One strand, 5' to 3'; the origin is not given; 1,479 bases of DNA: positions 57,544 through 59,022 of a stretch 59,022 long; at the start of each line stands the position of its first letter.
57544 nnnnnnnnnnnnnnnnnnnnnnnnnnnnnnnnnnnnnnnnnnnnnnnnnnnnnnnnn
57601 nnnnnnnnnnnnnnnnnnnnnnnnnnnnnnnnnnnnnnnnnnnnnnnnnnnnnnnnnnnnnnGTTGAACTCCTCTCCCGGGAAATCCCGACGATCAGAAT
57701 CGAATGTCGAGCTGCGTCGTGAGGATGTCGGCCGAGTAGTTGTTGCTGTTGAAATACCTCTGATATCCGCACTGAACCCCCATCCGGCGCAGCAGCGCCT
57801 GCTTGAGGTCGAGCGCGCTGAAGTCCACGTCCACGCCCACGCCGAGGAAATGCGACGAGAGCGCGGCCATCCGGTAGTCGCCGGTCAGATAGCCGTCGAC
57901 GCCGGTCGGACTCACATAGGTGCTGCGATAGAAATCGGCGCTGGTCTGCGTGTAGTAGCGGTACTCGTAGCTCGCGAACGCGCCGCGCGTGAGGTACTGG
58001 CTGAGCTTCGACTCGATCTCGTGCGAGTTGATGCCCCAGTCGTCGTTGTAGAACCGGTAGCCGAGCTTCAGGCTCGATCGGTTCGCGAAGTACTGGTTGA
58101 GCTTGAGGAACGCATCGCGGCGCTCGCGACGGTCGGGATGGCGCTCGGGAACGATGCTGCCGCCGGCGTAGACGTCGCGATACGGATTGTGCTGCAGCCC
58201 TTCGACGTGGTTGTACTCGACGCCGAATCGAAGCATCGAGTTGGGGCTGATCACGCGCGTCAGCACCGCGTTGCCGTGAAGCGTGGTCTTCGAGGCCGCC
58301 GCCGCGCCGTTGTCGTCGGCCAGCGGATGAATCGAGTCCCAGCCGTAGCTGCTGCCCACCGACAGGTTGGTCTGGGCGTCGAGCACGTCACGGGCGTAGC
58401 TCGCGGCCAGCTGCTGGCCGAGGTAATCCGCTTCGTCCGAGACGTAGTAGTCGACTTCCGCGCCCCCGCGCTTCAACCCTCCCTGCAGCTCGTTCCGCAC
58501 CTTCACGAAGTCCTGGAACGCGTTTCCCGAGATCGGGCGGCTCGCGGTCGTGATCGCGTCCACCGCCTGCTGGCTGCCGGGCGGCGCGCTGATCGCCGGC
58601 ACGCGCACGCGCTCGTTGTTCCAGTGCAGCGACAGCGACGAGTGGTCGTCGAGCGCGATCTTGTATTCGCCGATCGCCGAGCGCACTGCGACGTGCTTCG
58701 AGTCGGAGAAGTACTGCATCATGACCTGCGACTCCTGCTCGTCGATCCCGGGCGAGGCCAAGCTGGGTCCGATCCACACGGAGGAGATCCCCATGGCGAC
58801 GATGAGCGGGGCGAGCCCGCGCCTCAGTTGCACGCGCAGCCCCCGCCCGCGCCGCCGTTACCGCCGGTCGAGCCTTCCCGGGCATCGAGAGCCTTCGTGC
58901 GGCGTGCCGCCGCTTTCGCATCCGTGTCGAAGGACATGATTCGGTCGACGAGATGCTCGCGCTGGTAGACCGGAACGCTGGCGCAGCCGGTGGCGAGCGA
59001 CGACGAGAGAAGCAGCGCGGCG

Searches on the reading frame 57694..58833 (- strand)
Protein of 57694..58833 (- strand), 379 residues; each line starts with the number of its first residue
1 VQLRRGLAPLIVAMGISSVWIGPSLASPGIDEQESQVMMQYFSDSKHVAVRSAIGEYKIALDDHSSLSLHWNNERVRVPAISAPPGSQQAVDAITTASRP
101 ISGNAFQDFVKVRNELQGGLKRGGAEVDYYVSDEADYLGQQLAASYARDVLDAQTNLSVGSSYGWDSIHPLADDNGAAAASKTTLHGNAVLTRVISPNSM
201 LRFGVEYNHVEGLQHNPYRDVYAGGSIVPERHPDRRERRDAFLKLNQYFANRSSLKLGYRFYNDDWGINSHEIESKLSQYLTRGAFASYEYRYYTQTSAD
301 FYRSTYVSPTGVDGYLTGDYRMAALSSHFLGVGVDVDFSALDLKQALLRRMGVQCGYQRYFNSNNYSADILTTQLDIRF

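Call 7: search_protein_families(library=pfam, proteins=[window:57694-58833:-], max_evalue=0.001)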
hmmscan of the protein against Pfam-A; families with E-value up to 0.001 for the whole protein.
window:57694-58833:- (379 aa): 1 family
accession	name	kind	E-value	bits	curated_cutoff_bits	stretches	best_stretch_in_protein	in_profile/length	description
PF12094.14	DUF3570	-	4.7e-39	134.8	25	1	125-339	136-382/427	Protein of unknown function (DUF3570)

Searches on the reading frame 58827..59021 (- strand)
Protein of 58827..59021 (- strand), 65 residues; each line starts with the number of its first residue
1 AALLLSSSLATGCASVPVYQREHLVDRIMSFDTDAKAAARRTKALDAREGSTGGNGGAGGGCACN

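Call 59: search_protein_families(library=pfam, proteins=[window:58827-59021:-], max_evalue=10)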
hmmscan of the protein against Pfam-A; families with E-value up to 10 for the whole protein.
window:58827-59021:- (65 aa): 1 family
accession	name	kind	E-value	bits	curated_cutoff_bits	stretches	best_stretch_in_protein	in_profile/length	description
PF14086.11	DUF4266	-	2.8e-14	54.2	27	1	16-65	1-50/50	Domain of unknown function (DUF4266)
